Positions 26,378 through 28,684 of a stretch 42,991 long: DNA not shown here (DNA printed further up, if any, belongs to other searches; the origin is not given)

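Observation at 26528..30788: Translationally coupled GT2 synthase, HlyD-like adaptor and GH81 glucanase: candidate beta-1,3-glucan synthesis and export module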

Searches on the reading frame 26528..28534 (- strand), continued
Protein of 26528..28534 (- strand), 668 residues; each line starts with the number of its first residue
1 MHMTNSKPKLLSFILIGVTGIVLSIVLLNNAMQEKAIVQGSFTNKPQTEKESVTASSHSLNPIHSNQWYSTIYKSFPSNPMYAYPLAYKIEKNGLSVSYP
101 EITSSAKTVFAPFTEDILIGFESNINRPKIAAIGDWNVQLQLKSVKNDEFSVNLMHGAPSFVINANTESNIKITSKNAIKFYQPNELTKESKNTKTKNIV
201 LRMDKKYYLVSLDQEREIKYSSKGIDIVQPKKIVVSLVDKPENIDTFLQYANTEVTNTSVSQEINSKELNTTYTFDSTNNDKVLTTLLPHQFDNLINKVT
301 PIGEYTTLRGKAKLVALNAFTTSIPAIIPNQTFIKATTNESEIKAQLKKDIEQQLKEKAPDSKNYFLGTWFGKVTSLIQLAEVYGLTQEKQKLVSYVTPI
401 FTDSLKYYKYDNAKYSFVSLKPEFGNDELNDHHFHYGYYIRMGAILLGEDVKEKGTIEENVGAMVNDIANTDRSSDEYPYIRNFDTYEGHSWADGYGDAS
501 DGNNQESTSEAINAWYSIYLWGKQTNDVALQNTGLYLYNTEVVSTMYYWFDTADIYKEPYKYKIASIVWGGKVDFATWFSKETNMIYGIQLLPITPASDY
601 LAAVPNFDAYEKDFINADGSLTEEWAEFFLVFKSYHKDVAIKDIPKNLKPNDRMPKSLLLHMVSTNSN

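Call 52: find_homologous_proteins(query=A3, max_evalue=1e-30)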
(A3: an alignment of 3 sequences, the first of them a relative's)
Query A3 (3 sequences) (605 aa, profile of the alignment): 2915 proteins with E <= 1e-30 among 8000 candidates; the best 120 are listed.
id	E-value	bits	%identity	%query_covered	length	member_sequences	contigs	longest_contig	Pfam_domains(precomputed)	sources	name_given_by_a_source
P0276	0.0e+0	1213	66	85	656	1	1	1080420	PF13632.13,PF13506.14,PF13641.13,PF03552.21,PF00535.33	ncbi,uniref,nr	ncbi:cellulose synthase (UDP-forming) [Friedmanniella endophytica]|uniref:Cellulose synthase (UDP-fo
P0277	0.0e+0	1115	89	100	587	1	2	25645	PF13632.13,PF13506.14,PF13641.13,PF03552.21,PF00535.33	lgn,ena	-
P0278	0.0e+0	1088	88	95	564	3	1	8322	PF13632.13,PF13506.14,PF13641.13,PF03552.21,PF00535.33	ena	-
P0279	0.0e+0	1071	56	91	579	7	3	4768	PF13632.13,PF13506.14,PF13641.13,PF03552.21,PF00535.33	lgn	-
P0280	0.0e+0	1055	79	88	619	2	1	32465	PF13632.13,PF13506.14,PF13641.13,PF03552.21,PF00535.33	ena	-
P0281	0.0e+0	1053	64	92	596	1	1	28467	PF13632.13,PF13506.14,PF13641.13,PF03552.21,PF00535.33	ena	-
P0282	0.0e+0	1051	64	92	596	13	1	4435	PF13632.13,PF13506.14,PF13641.13,PF03552.21,PF00535.33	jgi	jgi:cellulose synthase (UDP-forming)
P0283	0.0e+0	1051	64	92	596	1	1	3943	PF13632.13,PF13506.14,PF13641.13,PF03552.21,PF00535.33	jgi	jgi:cellulose synthase (UDP-forming)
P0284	0.0e+0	1051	64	92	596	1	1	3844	PF13632.13,PF13506.14,PF13641.13,PF03552.21,PF00535.33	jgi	-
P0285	0.0e+0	1051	64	92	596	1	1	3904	PF13632.13,PF13506.14,PF13641.13,PF03552.21,PF00535.33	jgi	jgi:cellulose synthase (UDP-forming)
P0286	0.0e+0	1051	61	98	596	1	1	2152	PF13632.13,PF13506.14,PF13641.13,PF03552.21,PF00535.33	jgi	jgi:cellulose synthase (UDP-forming)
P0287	0.0e+0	1051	64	92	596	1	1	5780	PF13632.13,PF13506.14,PF13641.13,PF03552.21,PF00535.33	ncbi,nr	ncbi:MAG TPA: glycosyltransferase family 2 protein [Propionibacteriaceae bacterium]|nr:glycosyltrans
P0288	0.0e+0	1051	64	91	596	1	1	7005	PF13632.13,PF13506.14,PF13641.13,PF03552.21,PF00535.33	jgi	jgi:cellulose synthase (UDP-forming)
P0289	0.0e+0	1051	64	92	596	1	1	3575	PF13632.13,PF13506.14,PF13641.13,PF03552.21,PF00535.33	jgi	jgi:cellulose synthase (UDP-forming)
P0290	0.0e+0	1051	64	91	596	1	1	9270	PF13632.13,PF13506.14,PF13641.13,PF03552.21,PF00535.33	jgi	jgi:cellulose synthase (UDP-forming)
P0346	0.0e+0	1044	64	94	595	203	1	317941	PF13632.13,PF13506.14,PF13641.13,PF03552.21,PF00535.33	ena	-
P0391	0.0e+0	1016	59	98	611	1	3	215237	PF13632.13,PF13506.14,PF13641.13,PF03552.21,PF00535.33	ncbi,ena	-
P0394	0.0e+0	1013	72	97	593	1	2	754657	PF13632.13,PF13506.14,PF13641.13,PF03552.21,PF00535.33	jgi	jgi:cellulose synthase (UDP-forming)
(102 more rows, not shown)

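Call 53: find_encoding_contigs(protein=P0394, flank=7000, max_places=1)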
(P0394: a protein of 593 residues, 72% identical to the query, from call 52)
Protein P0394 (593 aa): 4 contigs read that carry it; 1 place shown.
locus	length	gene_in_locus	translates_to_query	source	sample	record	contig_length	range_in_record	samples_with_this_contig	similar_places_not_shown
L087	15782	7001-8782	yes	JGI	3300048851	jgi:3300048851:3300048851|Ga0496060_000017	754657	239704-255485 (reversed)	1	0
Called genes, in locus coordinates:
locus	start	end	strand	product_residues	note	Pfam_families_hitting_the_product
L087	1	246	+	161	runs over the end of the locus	PF02502:LacAB_rpiB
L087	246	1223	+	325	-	PF01149:Fapy_DNA_glyco, PF06831:H2TH, PF06827:zf-FPG_IleRS (weak)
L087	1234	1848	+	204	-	PF04299:FMN_bind_2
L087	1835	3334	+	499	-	PF07969:Amidohydro_3, PF01979:Amidohydro_1 (weak)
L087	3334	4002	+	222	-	PF00132:Hexapep (faint)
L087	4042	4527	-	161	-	PF00210:Ferritin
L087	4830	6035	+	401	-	PF13796:Sensor, PF07730:HisKA_3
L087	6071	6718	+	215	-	PF00072:Response_reg, PF00196:GerE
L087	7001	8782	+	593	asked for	PF13641:Glyco_tranf_2_3, PF00535:Glycos_transf_2, PF13506:Glyco_transf_21, PF13632:Glyco_trans_2_3, PF03552:Cellulose_synt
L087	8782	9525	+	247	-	PF25973:BSH_CzcB (faint), PF00364:Biotin_lipoyl (faint), PF25919:BSH_CusB (weak)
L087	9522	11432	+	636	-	PF17652:Glyco_hydro81C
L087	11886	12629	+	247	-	PF00520:Ion_trans, PF07885:Ion_trans_2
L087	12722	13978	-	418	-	PF13620:CarboxypepD_reg, PF13715:CarbopepD_reg_2 (faint), PF17210:SdrD_B (faint), PF17802:SpaA (faint), PF22904:NOMO1-like_2nd (faint), PF13620:CarboxypepD_reg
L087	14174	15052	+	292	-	-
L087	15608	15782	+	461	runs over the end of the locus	PF05697:Trigger_N, PF05698:Trigger_C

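Call 54: find_encoding_contigs(protein=P0346, flank=7000, max_places=1)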
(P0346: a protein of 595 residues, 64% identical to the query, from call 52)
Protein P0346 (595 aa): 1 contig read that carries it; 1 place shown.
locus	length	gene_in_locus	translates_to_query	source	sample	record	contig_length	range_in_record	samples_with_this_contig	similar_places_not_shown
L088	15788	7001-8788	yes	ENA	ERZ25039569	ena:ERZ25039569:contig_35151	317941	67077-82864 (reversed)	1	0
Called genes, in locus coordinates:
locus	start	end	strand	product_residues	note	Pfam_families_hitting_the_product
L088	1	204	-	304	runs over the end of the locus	PF01680:SOR_SNZ, PF05690:ThiG (weak)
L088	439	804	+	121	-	-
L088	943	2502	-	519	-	PF00117:GATase, PF07722:Peptidase_C26 (weak), PF02540:NAD_synthase (weak), PF00958:GMP_synt_C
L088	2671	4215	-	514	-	PF00171:Aldedh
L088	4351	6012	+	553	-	PF00890:FAD_binding_2, PF01266:DAO (weak)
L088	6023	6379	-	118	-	PF01817:CM_2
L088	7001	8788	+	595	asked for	PF00535:Glycos_transf_2, PF13641:Glyco_tranf_2_3, PF13506:Glyco_transf_21, PF13632:Glyco_trans_2_3, PF03552:Cellulose_synt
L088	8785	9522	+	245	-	PF25919:BSH_CusB (faint)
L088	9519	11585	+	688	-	PF17652:Glyco_hydro81C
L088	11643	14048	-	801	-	PF05922:Inhibitor_I9, PF00082:Peptidase_S8, PF02225:PA, PF17766:fn3_6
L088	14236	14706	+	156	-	PF00720:SSI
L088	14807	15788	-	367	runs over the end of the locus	PF00478:IMPDH, PF01070:FMN_dh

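Call 55: find_encoding_contigs(protein=P0391, flank=7000, max_places=1)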
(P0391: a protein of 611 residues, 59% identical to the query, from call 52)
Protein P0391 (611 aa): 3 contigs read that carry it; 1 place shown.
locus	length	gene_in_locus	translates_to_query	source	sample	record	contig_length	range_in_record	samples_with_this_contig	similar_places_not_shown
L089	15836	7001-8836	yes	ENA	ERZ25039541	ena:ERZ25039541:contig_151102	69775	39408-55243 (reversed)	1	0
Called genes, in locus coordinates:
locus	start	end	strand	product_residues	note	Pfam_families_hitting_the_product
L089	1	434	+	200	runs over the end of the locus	PF04024:PspC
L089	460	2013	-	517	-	PF00117:GATase, PF07722:Peptidase_C26, PF02540:NAD_synthase (weak), PF00958:GMP_synt_C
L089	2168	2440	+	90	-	PF14019:DUF4235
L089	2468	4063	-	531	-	PF00171:Aldedh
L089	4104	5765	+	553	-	PF00890:FAD_binding_2, PF01266:DAO (weak), PF01494:FAD_binding_3 (weak), PF03486:HI0933_like (faint), PF07992:Pyr_redox_2 (faint), PF12831:FAD_oxidored (weak), PF13450:NAD_binding_8 (weak)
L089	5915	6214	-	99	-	PF01817:CM_2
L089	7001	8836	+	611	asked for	PF00535:Glycos_transf_2, PF13641:Glyco_tranf_2_3, PF13506:Glyco_transf_21, PF13632:Glyco_trans_2_3, PF03552:Cellulose_synt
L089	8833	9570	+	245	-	PF25919:BSH_CusB (faint)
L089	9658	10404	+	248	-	-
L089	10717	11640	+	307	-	PF17652:Glyco_hydro81C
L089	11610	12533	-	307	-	PF20774:InhA-like_VEG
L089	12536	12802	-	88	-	-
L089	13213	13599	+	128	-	-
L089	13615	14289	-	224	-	-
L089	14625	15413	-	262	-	PF00478:IMPDH, PF01070:FMN_dh, PF05690:ThiG (faint)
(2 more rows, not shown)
